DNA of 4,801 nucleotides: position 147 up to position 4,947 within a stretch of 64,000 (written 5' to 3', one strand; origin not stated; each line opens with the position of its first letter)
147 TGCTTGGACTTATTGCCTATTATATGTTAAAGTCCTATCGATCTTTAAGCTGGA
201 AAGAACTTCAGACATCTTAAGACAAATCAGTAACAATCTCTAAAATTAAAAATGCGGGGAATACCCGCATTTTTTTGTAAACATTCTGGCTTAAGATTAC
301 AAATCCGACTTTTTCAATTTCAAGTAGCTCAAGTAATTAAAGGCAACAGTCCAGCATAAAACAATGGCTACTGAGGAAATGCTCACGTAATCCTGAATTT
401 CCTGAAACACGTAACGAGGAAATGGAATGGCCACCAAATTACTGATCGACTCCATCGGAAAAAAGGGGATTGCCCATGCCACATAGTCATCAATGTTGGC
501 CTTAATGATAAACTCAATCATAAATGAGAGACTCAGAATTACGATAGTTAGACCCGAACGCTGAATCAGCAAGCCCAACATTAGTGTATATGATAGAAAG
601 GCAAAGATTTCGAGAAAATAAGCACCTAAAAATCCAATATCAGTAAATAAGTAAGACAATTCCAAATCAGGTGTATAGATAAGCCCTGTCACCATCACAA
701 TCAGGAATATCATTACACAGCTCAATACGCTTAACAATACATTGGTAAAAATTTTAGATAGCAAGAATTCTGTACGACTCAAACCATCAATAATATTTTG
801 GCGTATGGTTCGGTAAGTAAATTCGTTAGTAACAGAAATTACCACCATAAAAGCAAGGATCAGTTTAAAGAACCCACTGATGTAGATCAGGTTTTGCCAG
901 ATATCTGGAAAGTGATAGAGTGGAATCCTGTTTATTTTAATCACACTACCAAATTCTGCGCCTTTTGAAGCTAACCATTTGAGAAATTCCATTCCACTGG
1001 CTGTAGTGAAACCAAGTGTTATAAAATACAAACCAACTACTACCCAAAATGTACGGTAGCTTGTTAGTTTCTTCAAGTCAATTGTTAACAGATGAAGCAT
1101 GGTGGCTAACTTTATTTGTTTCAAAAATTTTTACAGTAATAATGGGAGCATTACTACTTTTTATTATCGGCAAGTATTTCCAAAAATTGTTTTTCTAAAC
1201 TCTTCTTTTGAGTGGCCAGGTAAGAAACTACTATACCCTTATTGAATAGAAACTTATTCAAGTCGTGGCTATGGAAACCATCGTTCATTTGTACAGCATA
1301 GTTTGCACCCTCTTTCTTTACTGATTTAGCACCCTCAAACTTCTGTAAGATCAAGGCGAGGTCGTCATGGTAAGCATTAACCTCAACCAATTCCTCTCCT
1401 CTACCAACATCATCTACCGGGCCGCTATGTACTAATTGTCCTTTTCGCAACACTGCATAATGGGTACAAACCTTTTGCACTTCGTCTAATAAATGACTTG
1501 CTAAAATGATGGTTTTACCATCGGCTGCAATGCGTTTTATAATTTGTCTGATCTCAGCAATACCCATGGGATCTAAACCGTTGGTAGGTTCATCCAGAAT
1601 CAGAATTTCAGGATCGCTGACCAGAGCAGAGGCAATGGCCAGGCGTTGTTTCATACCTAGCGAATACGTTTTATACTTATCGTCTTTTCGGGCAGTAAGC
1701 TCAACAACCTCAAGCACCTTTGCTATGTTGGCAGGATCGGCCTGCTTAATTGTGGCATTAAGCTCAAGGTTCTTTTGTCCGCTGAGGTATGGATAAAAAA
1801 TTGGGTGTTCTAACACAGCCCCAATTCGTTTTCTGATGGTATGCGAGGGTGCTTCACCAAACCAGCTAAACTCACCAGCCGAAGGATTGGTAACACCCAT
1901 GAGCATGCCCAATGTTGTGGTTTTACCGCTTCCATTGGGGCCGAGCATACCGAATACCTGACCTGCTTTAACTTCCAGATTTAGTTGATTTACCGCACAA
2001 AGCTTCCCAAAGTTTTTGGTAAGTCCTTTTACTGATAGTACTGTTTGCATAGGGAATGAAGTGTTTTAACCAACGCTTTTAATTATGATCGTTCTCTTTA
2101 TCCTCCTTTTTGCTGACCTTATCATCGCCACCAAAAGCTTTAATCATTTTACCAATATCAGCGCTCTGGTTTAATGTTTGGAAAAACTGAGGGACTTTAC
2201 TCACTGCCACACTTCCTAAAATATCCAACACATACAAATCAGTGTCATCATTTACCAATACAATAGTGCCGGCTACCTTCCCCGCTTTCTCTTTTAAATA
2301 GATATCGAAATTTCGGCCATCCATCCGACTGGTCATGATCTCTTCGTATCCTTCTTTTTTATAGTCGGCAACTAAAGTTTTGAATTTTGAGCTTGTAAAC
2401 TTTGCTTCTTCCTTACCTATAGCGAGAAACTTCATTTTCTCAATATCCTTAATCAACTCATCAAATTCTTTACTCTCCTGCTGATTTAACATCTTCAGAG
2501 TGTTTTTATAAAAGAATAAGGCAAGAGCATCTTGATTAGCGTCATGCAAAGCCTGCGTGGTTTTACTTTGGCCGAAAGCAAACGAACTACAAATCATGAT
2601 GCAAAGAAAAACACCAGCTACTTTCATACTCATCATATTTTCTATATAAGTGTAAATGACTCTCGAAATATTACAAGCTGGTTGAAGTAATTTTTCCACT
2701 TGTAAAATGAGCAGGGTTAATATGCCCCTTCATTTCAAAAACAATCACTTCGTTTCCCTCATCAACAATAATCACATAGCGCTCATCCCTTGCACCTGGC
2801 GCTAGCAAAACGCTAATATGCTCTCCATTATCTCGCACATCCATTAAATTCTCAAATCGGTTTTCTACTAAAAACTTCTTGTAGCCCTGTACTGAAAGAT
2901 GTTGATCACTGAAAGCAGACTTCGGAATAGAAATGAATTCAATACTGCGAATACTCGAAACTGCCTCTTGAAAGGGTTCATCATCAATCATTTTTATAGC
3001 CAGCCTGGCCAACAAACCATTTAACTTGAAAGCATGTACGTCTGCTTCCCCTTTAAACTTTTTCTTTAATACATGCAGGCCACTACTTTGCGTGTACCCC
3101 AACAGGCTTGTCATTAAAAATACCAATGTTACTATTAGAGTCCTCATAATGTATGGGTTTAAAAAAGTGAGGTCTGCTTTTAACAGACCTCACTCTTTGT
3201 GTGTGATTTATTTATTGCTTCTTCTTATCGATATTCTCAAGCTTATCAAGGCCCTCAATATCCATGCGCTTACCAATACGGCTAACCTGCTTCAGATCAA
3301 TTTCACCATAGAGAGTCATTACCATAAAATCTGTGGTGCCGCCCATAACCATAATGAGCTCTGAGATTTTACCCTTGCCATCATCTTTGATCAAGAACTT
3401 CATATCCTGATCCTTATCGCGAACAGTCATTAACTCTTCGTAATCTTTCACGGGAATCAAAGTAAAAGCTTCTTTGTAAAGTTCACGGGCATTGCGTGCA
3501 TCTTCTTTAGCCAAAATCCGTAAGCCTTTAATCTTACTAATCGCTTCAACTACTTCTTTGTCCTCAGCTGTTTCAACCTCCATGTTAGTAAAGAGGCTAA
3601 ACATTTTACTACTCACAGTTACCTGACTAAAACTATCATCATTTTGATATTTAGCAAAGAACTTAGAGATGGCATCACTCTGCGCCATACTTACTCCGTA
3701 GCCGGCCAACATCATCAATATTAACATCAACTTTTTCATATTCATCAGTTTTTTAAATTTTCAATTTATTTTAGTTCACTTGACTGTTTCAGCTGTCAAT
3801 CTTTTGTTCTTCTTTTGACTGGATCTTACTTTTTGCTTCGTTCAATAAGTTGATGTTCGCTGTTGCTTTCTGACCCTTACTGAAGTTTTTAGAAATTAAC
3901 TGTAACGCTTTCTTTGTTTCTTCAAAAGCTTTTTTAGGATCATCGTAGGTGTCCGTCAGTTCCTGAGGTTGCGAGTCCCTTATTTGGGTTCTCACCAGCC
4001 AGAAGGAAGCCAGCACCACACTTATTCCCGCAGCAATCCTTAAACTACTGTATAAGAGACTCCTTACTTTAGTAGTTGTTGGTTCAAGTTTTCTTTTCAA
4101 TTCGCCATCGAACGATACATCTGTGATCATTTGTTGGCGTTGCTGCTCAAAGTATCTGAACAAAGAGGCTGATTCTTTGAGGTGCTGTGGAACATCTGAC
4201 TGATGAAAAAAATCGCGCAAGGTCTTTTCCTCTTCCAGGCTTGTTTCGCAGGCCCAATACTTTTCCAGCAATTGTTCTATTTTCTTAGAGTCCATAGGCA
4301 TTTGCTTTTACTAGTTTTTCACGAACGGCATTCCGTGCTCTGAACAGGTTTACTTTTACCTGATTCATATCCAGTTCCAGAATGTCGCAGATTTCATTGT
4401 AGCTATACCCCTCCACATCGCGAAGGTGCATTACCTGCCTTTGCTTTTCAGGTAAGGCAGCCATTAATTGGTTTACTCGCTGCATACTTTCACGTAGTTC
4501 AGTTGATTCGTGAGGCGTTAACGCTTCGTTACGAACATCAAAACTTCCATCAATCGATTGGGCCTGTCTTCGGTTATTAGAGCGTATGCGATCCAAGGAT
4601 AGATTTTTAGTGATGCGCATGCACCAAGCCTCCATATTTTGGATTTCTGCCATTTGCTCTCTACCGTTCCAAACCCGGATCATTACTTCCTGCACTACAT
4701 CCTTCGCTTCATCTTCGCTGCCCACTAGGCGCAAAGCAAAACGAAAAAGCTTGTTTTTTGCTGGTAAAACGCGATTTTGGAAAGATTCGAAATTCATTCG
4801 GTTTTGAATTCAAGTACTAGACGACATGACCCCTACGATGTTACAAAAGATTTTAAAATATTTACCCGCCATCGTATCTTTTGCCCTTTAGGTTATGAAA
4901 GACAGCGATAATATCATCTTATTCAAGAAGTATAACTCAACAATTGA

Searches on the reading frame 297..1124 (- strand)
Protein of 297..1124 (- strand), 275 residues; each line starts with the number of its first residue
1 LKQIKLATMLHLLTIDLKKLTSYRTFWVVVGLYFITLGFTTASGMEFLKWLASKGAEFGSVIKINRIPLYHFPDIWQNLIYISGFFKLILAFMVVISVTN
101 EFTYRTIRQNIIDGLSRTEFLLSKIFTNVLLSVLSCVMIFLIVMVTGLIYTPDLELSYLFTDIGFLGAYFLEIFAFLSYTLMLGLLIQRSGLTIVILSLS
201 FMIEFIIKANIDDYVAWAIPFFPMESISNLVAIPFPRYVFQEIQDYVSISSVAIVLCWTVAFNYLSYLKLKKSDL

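Call 37: search_protein_families(library=pfam, proteins=[window:297-1124:-], max_evalue=0.0001)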
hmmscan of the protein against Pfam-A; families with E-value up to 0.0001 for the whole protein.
window:297-1124:- (275 aa): 1 family
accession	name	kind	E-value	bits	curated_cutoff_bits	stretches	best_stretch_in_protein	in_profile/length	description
PF12698.13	ABC2_membrane_3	-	2e-06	27.6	31.6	1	85-254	170-339/347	ABC-2 family transporter protein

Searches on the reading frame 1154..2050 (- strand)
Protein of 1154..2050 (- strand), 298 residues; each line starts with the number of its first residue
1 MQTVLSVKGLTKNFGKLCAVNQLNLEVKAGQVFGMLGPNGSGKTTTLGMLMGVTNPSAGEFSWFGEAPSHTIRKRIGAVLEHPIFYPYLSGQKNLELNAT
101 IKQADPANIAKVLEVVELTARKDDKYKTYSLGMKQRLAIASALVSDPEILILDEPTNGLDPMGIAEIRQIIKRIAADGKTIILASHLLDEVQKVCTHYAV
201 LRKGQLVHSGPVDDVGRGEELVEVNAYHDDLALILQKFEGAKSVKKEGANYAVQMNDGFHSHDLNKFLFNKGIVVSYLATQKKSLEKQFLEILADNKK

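Call 37: search_protein_families(library=pfam, proteins=[window:1154-2050:-], max_evalue=0.0001)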
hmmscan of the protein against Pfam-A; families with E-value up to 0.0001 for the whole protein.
window:1154-2050:- (298 aa): 2 families
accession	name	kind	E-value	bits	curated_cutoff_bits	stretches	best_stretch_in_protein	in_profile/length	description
PF00005.33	ABC_tran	-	3.6e-29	102.5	25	1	20-157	1-137/137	ABC transporter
PF13304.12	AAA_21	-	8.2e-14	52.8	27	1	59-186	149-298/304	AAA domain, putative AbiEii toxin, Type IV TA system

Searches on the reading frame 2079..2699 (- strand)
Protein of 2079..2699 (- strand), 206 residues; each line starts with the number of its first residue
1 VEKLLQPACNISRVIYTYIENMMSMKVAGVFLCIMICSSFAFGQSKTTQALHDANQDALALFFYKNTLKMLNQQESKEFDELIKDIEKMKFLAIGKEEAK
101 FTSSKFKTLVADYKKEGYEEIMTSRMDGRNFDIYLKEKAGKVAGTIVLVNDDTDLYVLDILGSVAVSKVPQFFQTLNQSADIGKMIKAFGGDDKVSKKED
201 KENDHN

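Call 37: search_protein_families(library=pfam, proteins=[window:2079-2699:-], max_evalue=0.0001)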
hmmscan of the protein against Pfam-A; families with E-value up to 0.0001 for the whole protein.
window:2079-2699:- (206 aa): 1 family
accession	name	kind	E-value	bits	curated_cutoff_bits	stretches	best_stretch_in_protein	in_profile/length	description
PF14060.11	DUF4252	-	9.4e-16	58.5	23.9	1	63-170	12-123/125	Domain of unknown function (DUF4252)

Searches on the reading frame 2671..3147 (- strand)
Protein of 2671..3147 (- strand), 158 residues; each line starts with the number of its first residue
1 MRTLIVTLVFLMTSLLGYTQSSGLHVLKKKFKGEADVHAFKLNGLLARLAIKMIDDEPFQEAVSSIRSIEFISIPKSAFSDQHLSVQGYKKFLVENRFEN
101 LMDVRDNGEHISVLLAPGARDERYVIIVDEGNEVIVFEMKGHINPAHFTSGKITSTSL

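Call 37: search_protein_families(library=pfam, proteins=[window:2671-3147:-], max_evalue=0.0001)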
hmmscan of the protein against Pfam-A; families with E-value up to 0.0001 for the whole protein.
window:2671-3147:- (158 aa): 1 family
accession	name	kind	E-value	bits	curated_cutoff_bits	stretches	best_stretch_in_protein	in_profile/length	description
PF14060.11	DUF4252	-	3.3e-11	43.8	23.9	1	31-147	1-121/125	Domain of unknown function (DUF4252)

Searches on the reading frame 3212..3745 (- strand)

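Call 37: search_protein_families(library=pfam, proteins=[window:3212-3745:-], max_evalue=0.0001)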
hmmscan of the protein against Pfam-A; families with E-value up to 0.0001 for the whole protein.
window:3212-3745:- (177 aa): 1 family
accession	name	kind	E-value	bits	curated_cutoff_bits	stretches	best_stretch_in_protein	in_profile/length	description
PF14060.11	DUF4252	-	4.6e-26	91.9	23.9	1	33-156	1-124/125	Domain of unknown function (DUF4252)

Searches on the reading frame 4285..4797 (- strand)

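Call 37: search_protein_families(library=pfam, proteins=[window:4285-4797:-], max_evalue=0.0001)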
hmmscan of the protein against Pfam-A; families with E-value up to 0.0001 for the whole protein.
window:4285-4797:- (170 aa): 4 families
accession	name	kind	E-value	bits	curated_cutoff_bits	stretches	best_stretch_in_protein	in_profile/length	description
PF04542.20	Sigma70_r2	-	4.7e-15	55.6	24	1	15-77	7-71/71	Sigma-70 region 2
PF08281.18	Sigma70_r4_2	-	6.7e-14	51.7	25.7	1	106-156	2-52/54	Sigma-70, region 4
PF04545.22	Sigma70_r4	-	2.3e-07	30.7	24.1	1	111-160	1-50/50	Sigma-70, region 4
PF07638.17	Sigma70_ECF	-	5.1e-05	23.7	21.1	1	69-162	91-183/185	ECF sigma factor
